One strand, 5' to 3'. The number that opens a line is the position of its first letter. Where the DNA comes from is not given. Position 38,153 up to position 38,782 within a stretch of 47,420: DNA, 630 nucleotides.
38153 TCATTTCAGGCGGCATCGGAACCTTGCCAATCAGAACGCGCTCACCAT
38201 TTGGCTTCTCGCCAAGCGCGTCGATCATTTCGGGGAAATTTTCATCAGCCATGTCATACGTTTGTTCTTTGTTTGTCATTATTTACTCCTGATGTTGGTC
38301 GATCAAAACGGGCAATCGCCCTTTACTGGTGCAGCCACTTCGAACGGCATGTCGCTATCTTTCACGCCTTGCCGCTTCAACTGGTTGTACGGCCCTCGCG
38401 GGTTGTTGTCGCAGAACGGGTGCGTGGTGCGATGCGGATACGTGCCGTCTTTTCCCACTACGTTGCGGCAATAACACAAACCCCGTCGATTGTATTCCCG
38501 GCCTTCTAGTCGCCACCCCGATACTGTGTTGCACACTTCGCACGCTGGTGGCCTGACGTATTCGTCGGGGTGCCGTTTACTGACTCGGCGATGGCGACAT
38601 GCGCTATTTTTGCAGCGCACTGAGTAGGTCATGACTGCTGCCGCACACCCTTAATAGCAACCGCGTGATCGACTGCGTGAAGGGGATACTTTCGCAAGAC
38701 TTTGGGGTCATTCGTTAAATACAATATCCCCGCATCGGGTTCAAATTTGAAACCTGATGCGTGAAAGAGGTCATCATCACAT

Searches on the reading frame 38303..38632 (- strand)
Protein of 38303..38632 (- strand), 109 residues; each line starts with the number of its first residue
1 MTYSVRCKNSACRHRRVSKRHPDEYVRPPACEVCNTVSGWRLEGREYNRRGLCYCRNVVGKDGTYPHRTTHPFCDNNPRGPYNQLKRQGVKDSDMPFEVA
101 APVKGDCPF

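Call 13: search_protein_families(library=pfam, proteins=[window:38303-38632:-], max_evalue=0.01)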
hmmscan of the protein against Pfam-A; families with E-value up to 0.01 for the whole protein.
window:38303-38632:- (109 aa): 0 families

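Call 23: find_related_loci(query=window:38303-38632:-, collection=viral_contigs, flank=3000)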
Query window:38303-38632:- (109 aa) in viral_contigs; peptide patterns used: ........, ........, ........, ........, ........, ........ (x = any residue, [..] = any of these).
7 stretches matched a pattern; 4 encode a relative of the query (tblastn E <= 1e-3); 4 distinct loci.
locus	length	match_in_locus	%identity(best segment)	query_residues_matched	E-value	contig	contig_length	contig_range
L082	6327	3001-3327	99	1-109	2e-73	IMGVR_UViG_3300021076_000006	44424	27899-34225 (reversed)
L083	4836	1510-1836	96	1-109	6e-71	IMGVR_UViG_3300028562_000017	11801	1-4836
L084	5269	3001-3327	96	1-109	6e-71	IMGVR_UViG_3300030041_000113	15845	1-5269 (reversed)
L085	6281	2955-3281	96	1-109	6e-71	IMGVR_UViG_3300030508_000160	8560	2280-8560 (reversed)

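Call 36: search_protein_families(library=phrogs, proteins=[window:38303-38632:-], max_evalue=0.001)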
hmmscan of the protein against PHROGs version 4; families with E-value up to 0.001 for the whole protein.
window:38303-38632:- (109 aa): 1 family
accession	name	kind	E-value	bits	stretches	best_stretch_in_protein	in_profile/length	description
phrog_17384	-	unknown function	2.2e-05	25.6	1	5-92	7-88/98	-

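Call 50: find_homologous_proteins(query=window:38303-38632:-, max_evalue=0.001)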
Query window:38303-38632:- (109 aa): 26 proteins with E <= 0.001 among 27 candidates.
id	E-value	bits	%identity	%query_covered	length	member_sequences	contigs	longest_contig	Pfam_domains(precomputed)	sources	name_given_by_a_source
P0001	7.8e-37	144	57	94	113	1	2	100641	-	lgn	-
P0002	3.6e-35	139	58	94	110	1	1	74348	-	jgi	jgi:hypothetical protein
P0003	8.5e-35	137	60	89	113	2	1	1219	-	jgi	-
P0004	1.3e-34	137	61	89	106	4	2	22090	-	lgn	-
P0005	1.4e-34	137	59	92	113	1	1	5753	-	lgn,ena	-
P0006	2.1e-34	136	56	99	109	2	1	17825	-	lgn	-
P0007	5.4e-34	135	59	89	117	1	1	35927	-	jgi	jgi:hypothetical protein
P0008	5.9e-34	135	59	99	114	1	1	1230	-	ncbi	-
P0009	6.3e-34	135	60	90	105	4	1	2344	-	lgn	-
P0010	6.4e-34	135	60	89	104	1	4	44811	-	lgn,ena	-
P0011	1.4e-33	133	54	99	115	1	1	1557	-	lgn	-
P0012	5.9e-33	131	54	99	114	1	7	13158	-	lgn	-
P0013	3.2e-32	129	59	87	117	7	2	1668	-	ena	-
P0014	3.3e-32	129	59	89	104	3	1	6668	-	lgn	-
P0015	6.1e-32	128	60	89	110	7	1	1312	-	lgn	-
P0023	5.0e-28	116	54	89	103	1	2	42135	-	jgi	jgi:hypothetical protein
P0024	9.5e-28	115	52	92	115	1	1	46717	-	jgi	jgi:hypothetical protein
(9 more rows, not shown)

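Call 51: find_encoding_contigs(protein=P0001, flank=2500, max_places=2)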
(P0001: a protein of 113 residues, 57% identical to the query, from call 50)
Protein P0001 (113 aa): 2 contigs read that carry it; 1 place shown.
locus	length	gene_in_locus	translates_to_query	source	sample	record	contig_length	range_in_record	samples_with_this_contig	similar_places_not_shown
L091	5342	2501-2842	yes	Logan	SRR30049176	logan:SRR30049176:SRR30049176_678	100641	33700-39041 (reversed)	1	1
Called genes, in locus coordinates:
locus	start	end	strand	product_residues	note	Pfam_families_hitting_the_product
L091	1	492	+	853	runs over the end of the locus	-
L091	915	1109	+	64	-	-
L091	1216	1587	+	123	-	-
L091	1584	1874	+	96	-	-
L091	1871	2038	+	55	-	-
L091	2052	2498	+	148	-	-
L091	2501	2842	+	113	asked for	-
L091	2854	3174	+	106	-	-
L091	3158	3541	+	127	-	-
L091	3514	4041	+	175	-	-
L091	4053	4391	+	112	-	-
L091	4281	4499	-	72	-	-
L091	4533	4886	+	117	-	-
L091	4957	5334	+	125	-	-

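Call 52: find_encoding_contigs(protein=P0002, flank=2500, max_places=2)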
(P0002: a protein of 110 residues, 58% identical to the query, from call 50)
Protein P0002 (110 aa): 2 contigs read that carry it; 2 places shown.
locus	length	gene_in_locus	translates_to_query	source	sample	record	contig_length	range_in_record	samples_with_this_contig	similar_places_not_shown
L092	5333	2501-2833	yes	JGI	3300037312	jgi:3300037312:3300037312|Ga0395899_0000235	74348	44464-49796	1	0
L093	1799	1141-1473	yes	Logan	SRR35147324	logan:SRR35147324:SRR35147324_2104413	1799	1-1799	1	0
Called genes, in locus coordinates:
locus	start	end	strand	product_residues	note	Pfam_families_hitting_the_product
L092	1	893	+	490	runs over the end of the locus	PF10926:DUF2800, PF12705:PDDEXK_1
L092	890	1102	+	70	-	-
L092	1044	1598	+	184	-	PF10991:Enc34_ssDNA-bd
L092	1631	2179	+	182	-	-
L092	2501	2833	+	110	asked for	-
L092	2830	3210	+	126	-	-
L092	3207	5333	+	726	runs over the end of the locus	PF00476:DNA_pol_A (faint)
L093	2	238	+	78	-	?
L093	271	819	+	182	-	-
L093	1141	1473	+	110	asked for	-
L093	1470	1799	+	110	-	?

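Call 53: find_encoding_contigs(protein=P0004, flank=2500, max_places=2)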
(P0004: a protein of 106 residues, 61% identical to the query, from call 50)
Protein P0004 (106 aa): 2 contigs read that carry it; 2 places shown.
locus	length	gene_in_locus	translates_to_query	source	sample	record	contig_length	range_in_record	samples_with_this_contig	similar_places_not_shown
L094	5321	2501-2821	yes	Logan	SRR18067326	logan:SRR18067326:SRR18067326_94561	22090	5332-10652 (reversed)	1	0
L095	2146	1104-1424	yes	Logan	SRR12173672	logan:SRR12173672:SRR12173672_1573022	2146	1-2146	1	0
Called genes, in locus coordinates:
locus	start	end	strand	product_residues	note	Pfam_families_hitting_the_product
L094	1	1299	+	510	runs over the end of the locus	PF10926:DUF2800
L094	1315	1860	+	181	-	PF10991:Enc34_ssDNA-bd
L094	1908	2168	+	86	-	-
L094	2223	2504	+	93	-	-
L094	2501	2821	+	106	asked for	-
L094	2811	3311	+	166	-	PF07463:NUMOD4 (weak), PF13392:HNH_3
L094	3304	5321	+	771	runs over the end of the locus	PF00476:DNA_pol_A (weak)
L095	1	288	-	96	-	?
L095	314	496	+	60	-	-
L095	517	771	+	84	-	-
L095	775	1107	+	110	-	-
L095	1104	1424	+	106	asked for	-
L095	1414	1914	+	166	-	PF07463:NUMOD4 (weak), PF13392:HNH_3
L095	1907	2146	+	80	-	?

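Call 54: find_encoding_contigs(protein=P0010, flank=2500, max_places=3)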
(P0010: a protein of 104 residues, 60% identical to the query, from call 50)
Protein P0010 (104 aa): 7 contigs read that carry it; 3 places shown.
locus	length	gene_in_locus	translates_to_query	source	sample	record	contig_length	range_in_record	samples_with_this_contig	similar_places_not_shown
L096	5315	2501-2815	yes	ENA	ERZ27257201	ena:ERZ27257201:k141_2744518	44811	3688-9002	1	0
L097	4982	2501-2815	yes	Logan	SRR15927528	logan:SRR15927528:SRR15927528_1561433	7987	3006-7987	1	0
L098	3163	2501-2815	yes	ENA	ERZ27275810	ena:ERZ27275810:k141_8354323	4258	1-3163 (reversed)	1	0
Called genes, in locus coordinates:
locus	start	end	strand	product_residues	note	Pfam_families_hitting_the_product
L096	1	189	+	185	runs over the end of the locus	-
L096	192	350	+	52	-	-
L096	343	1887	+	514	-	PF10926:DUF2800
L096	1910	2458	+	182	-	PF10991:Enc34_ssDNA-bd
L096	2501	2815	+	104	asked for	-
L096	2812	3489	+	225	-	-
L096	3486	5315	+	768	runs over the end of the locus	PF00476:DNA_pol_A (weak)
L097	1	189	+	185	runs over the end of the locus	-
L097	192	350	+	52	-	-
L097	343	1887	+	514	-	PF10926:DUF2800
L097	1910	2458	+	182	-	PF10991:Enc34_ssDNA-bd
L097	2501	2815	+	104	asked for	-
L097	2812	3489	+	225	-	-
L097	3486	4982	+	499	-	?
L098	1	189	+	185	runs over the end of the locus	-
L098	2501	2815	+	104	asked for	-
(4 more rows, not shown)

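Call 61: find_encoding_contigs(protein=P0024, flank=2500, max_places=2)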
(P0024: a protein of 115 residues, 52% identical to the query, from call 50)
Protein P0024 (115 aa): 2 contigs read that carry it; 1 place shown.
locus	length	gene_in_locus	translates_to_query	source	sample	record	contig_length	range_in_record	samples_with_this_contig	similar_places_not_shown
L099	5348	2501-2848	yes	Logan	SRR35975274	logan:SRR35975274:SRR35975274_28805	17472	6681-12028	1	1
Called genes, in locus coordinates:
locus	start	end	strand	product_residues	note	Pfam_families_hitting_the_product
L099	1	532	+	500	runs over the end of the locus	PF10926:DUF2800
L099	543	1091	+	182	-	PF10991:Enc34_ssDNA-bd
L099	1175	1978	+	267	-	PF17762:HTH_ParB (weak)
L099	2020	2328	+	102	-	-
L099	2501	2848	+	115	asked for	-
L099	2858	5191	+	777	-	PF00476:DNA_pol_A (faint)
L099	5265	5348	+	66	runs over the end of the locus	-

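Call 62: find_encoding_contigs(protein=P0023, flank=2500, max_places=2)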
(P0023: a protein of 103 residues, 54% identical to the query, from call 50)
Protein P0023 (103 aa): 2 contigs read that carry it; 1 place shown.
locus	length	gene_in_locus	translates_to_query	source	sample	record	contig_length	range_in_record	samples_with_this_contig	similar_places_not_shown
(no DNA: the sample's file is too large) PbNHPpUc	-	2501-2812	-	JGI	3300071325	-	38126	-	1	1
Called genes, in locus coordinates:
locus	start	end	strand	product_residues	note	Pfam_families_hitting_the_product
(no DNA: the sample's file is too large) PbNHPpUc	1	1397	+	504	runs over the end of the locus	PF10926:DUF2800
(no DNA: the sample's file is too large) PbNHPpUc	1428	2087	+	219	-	PF10991:Enc34_ssDNA-bd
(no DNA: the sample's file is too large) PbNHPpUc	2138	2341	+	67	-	-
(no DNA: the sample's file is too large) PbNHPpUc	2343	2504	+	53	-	-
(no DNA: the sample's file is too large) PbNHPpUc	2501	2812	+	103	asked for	-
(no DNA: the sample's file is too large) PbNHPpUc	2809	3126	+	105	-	PF11672:DUF3268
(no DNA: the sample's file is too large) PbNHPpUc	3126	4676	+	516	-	PF01555:N6_N4_Mtase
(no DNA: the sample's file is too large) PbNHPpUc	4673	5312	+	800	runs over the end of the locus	PF00476:DNA_pol_A (faint)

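Call 63: find_encoding_contigs(protein=P0007, flank=2500, max_places=2)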
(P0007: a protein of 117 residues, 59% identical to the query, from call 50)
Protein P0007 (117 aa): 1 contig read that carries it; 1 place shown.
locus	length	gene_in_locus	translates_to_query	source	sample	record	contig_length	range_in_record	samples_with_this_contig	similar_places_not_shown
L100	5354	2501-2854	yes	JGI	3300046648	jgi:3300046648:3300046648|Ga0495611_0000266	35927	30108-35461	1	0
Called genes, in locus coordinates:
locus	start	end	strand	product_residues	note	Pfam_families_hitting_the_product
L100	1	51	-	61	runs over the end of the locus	-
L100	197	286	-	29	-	-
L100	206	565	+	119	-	-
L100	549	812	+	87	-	-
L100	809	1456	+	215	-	PF00239:Resolvase, PF02796:HTH_7 (weak)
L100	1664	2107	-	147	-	-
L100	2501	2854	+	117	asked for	-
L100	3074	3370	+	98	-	PF12512:DUF3717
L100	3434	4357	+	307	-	PF06067:DUF932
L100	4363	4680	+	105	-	-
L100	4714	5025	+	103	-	-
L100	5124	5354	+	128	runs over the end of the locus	-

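Call 64: find_encoding_contigs(protein=P0006, flank=2500, max_places=2)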
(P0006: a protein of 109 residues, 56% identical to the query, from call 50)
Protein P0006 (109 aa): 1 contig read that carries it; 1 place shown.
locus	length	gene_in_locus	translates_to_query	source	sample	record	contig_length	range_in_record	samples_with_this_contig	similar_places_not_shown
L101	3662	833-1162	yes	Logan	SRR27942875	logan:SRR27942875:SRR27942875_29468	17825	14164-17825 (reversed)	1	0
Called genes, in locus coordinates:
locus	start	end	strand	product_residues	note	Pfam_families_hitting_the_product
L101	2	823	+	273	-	?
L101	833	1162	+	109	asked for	-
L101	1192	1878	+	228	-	-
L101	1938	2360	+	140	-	-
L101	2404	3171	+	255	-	-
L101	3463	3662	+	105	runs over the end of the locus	-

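Call 81: search_protein_families(library=ncbifam, proteins=[window:38303-38632:-], max_evalue=0.01)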
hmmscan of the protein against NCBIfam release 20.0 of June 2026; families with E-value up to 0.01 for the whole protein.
window:38303-38632:- (109 aa): 0 families

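Call 82: search_solved_structures(query=window:38303-38632:-, max_evalue=1)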
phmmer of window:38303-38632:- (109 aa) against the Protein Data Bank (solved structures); distinct sequences matched with E-value up to 1: 0.

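Call 113: predict_structure(alignment_id=A4)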
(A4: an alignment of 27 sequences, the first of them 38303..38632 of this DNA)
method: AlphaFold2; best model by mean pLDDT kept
length: 109 residues; sequences in the alignment: 27
mean_pLDDT: 77.2   pTM: 0.43
mean pLDDT of the five models: 77.2, 77.1, 76.8, 76.0, 74.6
residues with pLDDT >= 90: 29; 70-90: 46; 50-70: 30; < 50: 4
segments of 3 or more residues with pLDDT < 50: 105-107
pLDDT, mean of each block of 10 residues (from residue 1): 88 91 92 94 67 58 62 80 84 80 52
secondary structure, 60 per line:
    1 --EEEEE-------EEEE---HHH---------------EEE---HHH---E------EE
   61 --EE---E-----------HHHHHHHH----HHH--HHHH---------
elements in order: E3-7 E15-18 E40-42 H80-87 H97-100

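Call 115: fold_search(model_id=the predicted structure, library=pdb)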
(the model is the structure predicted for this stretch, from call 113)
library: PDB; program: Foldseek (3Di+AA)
matches with E <= 10: 180; with E <= 0.001: 0
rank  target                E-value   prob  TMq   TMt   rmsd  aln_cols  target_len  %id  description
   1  6wnz_B                3.0e-01  0.69  0.27  0.13   4.8        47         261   15  Structure of a dimer of the Sulfolobus solfataricus MCM N-terminal domain reveals potential role in MCM ring opening (released 2021-06-16)
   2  8x7t_D                3.4e-01  0.47  0.26  0.05   4.7        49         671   18  MCM in the Apo state. (released 2024-01-17)
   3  4ywl_A                3.6e-01  0.69  0.26  0.13   4.6        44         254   23  Pyrococcus furiosus MCM N-terminal domain F179A point mutant pentameric ring (released 2015-09-23)
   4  4pog_G                4.1e-01  0.66  0.28  0.13   4.5        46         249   22  MCM-ssDNA co-crystal structure (released 2014-04-09)
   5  8x7t_B                4.4e-01  0.60  0.27  0.05   4.4        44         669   23  MCM in the Apo state. (released 2024-01-17)
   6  4pof_A                4.7e-01  0.66  0.27  0.13   4.5        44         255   23  PfMCM N-terminal domain without DNA (released 2014-04-09)
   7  8b9d_4                7.0e-01  0.69  0.29  0.05   3.9        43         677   19  Human replisome bound by Pol Alpha (released 2023-08-09)
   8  9e2w_2                7.5e-01  0.54  0.30  0.06   3.9        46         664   17  Cryo-EM structure of yeast CMG helicase stalled at G4-containing DNA template, state 1 (released 2025-03-26)
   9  4ywm_A                7.5e-01  0.51  0.27  0.13   4.4        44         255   23  Pyrococcus furiosus MCM N-terminal domain beta-turn triple mutant pentameric ring (released 2015-09-23)
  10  8s0e_4                8.0e-01  0.66  0.29  0.07   3.9        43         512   19  H. sapiens OCCM bound to double stranded DNA (released 2024-10-02)
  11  8rif_6                8.0e-01  0.44  0.28  0.06   3.5        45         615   22  Cryo-EM structure of the MCM double hexamer loaded onto dsDNA. (released 2025-01-01)
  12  8x7t_C                8.5e-01  0.33  0.25  0.06   4.2        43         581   21  MCM in the Apo state. (released 2024-01-17)
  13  8rwv_4                9.1e-01  0.44  0.29  0.06   4.3        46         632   17  Human OCCM DNA licensing intermediate (released 2025-02-05)
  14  6wnz_A                9.1e-01  0.35  0.26  0.13   4.6        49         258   16  Structure of a dimer of the Sulfolobus solfataricus MCM N-terminal domain reveals potential role in MCM ring opening (released 2021-06-16)
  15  7pmk_5                9.7e-01  0.41  0.27  0.05   4.4        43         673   19  S. cerevisiae replisome-SCF(Dia2) complex bound to double-stranded DNA (conformation I) (released 2021-11-10)
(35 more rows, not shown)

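Call 116: search_dna_similar(query=window:38303-38632:-, collection=phages, mode=protein, max_rows=25, max_evalue=0.001)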
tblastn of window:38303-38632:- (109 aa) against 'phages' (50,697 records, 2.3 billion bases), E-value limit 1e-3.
No match.
